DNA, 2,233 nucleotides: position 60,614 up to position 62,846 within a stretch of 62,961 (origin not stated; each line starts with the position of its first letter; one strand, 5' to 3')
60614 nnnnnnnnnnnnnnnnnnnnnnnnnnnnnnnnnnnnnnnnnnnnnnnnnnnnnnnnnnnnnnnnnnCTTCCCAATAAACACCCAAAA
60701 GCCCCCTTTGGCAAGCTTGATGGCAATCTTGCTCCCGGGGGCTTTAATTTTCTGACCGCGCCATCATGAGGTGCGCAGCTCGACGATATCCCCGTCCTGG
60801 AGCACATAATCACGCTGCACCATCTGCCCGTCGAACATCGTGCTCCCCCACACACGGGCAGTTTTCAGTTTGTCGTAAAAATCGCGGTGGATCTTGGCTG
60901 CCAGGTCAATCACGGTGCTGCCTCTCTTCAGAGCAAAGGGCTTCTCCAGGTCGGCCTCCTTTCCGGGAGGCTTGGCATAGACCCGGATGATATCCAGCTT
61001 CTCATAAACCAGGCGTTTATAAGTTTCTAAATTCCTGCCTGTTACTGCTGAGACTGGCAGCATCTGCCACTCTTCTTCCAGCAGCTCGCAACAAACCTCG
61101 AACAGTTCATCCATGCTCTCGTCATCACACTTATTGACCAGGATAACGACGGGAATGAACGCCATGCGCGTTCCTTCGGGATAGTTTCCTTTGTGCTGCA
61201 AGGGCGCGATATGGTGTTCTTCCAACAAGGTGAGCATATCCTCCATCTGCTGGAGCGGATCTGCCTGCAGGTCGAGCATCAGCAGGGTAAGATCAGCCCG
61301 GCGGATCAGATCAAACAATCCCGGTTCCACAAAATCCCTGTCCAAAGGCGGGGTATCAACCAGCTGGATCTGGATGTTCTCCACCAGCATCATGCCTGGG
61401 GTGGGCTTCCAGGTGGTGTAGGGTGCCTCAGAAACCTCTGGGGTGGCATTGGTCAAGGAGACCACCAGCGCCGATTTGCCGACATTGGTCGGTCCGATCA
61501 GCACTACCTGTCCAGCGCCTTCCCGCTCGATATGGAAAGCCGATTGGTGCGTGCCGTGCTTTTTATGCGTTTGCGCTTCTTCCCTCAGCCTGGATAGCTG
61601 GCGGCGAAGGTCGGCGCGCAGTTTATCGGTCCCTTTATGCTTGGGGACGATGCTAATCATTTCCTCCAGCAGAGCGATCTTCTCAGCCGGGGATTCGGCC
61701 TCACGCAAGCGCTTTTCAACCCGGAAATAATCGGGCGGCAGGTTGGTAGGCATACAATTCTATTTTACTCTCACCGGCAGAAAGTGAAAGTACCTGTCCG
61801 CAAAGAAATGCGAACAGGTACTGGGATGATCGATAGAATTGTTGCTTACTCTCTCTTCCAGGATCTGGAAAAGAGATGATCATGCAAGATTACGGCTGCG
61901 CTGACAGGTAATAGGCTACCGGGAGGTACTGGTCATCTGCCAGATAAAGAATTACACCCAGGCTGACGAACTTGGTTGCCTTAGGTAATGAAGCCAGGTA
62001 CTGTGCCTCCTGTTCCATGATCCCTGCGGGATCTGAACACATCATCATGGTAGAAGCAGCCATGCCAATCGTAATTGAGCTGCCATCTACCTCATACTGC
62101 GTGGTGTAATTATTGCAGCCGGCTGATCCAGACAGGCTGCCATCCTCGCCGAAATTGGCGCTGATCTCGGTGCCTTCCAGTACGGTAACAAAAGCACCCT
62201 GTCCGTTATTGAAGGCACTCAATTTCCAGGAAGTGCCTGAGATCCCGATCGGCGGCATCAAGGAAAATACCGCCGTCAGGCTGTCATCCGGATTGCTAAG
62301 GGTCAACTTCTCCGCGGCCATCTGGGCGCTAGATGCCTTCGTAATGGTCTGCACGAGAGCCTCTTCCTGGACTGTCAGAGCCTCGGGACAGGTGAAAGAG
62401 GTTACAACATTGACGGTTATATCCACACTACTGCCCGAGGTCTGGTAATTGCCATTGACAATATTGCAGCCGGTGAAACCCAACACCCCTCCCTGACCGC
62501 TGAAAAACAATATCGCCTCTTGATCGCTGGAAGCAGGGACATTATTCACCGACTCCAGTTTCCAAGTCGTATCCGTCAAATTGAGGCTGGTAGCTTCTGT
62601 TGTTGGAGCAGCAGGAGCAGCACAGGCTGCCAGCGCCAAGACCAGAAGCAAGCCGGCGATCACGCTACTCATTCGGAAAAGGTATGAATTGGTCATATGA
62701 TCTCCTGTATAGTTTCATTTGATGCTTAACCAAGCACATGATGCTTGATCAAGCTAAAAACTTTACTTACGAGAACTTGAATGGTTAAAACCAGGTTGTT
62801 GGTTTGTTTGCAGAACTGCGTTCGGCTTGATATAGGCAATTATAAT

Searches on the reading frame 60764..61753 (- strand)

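Call 82: search_protein_families(library=pfam, proteins=[window:60764-61753:-], max_evalue=0.001)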
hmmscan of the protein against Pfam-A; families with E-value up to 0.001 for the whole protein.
window:60764-61753:- (329 aa): 5 families
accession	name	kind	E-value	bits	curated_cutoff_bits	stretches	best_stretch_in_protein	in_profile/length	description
PF02824.27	TGS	-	1.4e-17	63.8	22.2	1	256-328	1-60/60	TGS domain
PF01926.29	MMR_HSR1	-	4.6e-15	56.2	21.9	1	82-179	1-102/113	50S ribosome-binding GTPase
PF02421.24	FeoB_N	-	1e-05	25.6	27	1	82-135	2-55/156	Ferrous iron transport protein B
PF00009.33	GTP_EFTU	-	1.9e-05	24.8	26.5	0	200-245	122-178/188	Elongation factor Tu GTP binding domain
PF16897.10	MMR_HSR1_Xtn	-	6.1e-05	23.4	35.2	1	197-254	53-105/106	C-terminal region of MMR_HSR1 domain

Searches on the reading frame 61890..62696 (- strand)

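Call 82: search_protein_families(library=pfam, proteins=[window:61890-62696:-], max_evalue=0.001)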
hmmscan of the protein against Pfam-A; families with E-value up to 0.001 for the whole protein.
window:61890-62696:- (268 aa): 1 family
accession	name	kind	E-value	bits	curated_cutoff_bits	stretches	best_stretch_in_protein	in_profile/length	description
PF03724.22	META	-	1.3e-39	135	24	2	39-143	3-107/109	META domain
